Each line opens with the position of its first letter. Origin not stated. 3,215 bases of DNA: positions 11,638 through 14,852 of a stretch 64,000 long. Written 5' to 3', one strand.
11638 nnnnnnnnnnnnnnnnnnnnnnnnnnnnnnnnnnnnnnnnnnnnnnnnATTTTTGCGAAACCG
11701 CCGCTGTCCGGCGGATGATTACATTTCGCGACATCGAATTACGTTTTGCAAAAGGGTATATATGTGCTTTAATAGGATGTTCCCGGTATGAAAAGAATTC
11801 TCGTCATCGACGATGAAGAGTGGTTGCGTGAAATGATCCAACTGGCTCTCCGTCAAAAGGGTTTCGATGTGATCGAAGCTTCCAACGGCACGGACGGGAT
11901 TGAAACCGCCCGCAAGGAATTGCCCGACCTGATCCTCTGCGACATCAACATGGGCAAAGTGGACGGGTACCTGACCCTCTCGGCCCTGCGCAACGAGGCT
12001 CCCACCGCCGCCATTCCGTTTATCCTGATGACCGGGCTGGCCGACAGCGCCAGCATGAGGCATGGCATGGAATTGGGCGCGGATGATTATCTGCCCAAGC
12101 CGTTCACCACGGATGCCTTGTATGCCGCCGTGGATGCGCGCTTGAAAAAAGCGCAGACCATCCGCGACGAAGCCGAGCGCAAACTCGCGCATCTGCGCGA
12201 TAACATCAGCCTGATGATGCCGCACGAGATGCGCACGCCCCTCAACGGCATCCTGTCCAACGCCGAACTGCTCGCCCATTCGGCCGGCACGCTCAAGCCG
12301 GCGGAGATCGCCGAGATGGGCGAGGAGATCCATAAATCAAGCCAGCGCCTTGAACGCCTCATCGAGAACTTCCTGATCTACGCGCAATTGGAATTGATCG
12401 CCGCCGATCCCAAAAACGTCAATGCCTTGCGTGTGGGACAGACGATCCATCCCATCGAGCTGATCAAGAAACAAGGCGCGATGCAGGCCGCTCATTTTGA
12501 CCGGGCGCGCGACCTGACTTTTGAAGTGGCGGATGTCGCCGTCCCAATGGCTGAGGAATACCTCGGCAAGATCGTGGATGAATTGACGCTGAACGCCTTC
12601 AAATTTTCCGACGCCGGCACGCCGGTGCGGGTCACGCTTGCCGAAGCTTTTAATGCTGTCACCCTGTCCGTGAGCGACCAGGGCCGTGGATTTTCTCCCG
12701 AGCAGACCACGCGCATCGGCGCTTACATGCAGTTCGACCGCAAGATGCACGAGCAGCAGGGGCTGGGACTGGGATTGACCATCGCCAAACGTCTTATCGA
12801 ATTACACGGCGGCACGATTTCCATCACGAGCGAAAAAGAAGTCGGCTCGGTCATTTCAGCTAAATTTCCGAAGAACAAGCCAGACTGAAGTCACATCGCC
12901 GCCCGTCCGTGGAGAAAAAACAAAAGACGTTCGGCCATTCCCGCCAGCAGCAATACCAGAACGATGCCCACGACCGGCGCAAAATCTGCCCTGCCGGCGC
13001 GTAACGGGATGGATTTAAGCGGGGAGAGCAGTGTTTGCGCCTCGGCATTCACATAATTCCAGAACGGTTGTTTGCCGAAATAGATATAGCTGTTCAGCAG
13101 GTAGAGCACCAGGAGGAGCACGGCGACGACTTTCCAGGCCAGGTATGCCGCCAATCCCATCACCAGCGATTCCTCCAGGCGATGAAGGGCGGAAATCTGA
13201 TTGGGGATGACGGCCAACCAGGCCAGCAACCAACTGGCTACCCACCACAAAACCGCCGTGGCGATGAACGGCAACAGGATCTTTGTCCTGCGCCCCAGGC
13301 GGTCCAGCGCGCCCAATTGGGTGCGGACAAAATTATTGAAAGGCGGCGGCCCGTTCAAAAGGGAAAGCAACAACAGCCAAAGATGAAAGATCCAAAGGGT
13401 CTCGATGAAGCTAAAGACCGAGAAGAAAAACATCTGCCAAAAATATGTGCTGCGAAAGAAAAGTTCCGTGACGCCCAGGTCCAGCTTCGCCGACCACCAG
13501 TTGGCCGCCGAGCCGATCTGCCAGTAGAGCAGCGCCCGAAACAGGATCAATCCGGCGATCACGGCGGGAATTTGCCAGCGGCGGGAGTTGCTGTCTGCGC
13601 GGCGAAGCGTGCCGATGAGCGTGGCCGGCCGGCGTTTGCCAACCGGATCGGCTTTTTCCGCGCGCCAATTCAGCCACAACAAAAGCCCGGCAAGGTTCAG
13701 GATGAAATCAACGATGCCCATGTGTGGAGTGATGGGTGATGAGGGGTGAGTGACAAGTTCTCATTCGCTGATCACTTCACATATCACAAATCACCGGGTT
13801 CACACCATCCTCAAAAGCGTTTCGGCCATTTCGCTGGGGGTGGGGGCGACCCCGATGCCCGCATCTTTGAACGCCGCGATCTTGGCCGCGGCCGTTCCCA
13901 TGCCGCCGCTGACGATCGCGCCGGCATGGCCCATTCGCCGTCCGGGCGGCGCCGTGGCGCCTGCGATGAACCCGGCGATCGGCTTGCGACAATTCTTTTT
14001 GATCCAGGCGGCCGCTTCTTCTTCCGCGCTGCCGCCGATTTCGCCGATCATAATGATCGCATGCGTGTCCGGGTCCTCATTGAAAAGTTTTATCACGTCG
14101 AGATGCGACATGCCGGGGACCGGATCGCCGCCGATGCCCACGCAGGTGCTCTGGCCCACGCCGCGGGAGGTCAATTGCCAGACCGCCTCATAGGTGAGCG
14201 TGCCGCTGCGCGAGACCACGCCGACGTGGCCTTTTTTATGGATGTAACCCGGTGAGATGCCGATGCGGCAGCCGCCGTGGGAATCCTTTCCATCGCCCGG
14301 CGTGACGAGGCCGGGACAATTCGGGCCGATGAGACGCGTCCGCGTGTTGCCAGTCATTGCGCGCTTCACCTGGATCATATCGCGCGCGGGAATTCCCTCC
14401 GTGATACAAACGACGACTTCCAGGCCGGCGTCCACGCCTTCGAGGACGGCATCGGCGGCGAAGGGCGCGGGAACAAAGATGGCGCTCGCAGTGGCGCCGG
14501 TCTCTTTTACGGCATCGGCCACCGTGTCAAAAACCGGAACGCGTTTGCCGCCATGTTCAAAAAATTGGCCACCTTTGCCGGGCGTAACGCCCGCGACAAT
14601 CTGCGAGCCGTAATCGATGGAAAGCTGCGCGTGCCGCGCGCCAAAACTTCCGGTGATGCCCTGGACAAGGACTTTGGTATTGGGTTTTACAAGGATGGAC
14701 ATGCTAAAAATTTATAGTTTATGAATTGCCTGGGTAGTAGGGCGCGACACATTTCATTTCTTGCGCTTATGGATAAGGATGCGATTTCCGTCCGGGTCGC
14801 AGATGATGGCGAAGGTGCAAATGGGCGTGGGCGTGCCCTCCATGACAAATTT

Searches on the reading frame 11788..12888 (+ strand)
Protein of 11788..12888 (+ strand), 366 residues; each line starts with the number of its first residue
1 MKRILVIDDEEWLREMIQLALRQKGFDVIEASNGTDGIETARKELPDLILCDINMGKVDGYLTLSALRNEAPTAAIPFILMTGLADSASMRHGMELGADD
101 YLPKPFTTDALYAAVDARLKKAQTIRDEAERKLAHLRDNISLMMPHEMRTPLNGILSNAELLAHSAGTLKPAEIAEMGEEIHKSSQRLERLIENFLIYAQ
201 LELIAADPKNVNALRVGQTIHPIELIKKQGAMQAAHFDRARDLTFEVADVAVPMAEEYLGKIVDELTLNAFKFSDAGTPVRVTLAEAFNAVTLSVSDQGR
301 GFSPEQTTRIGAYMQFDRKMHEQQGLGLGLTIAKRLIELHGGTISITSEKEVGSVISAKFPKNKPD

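Call 74: search_protein_families(library=pfam, proteins=[window:11788-12888:+], max_evalue=0.0001)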
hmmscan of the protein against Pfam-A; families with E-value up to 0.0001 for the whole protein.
window:11788-12888:+ (366 aa): 4 families
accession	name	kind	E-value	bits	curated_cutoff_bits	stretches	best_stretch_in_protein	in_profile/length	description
PF00072.30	Response_reg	-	1.7e-26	93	30.2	1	4-115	1-110/111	Response regulator receiver domain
PF02518.31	HATPase_c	-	3.1e-22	79.6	26.4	1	256-363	3-110/111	Histidine kinase-, DNA gyrase B-, and HSP90-like ATPase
PF00512.31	HisKA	-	9.6e-13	48.4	26.9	1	143-202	8-64/66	His Kinase A (phospho-acceptor) domain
PF13581.12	HATPase_c_2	-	4.2e-06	27.2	27.4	1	262-338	35-110/127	Histidine kinase-like ATPase domain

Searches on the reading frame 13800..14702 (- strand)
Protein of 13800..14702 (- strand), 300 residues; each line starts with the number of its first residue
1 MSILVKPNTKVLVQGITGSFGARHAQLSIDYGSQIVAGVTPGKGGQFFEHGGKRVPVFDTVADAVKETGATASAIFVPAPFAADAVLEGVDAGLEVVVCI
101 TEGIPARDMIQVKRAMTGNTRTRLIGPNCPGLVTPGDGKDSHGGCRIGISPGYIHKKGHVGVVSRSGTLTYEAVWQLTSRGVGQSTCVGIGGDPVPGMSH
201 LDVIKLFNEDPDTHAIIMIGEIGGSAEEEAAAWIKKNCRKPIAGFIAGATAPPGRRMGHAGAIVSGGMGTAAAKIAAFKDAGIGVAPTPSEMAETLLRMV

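Call 74: search_protein_families(library=pfam, proteins=[window:13800-14702:-], max_evalue=0.0001)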
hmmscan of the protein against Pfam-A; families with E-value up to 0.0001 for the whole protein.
window:13800-14702:- (300 aa): 3 families
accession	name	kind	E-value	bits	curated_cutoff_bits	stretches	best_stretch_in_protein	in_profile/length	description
PF00549.24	Ligase_CoA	-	1.4e-25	90.4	24.5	1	163-281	1-125/128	CoA-ligase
PF02629.25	CoA_binding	-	2.5e-22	79.9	22.3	1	8-103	3-97/97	CoA binding domain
PF13607.11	Succ_CoA_lig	-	3e-10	40.4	27.4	1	157-295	1-134/138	Succinyl-CoA ligase like flavodoxin domain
